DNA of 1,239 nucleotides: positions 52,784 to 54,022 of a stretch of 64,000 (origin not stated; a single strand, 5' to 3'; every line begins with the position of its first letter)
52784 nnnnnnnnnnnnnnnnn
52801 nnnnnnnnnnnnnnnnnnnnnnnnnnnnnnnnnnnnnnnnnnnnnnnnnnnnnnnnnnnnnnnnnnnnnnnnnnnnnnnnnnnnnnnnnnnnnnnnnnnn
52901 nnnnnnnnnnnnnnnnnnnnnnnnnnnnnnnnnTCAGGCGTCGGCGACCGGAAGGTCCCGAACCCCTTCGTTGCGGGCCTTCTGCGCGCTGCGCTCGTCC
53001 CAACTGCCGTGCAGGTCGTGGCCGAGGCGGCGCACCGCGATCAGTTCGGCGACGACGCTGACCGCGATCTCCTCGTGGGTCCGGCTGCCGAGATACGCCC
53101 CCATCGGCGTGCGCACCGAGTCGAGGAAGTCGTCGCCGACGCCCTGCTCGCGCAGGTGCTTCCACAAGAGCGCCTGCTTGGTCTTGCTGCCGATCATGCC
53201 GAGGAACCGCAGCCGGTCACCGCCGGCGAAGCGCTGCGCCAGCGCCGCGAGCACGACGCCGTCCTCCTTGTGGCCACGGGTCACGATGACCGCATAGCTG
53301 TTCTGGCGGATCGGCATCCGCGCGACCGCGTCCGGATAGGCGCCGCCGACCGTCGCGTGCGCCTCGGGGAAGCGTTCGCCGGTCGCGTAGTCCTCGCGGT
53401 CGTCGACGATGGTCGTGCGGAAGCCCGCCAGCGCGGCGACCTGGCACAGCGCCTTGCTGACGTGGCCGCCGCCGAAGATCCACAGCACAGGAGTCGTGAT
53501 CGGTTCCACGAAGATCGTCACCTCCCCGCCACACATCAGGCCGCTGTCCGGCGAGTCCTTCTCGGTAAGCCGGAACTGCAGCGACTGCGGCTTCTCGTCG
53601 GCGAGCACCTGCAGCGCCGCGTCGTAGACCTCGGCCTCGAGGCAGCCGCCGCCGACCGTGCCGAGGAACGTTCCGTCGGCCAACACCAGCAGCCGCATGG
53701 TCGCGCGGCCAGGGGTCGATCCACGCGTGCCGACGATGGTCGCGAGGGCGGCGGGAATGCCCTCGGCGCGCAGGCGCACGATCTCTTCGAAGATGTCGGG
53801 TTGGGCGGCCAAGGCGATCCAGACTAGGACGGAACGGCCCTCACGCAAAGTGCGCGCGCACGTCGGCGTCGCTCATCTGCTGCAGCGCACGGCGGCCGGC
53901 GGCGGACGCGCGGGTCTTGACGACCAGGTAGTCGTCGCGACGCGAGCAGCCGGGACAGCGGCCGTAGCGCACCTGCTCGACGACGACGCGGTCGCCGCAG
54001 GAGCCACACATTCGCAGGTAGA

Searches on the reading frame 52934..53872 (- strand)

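Call 14: search_protein_families(library=pfam, proteins=[window:52934-53872:-])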
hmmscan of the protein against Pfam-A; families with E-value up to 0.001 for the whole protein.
window:52934-53872:- (312 aa): 2 families
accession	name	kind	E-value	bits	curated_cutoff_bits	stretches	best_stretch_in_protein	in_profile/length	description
PF13478.12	XdhC_C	-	1.9e-36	125.8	29.7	1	130-277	1-125/125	XdhC Rossmann domain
PF02625.21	XdhC_CoxI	-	1.6e-22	79.6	24.3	1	35-100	2-67/68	XdhC and CoxI family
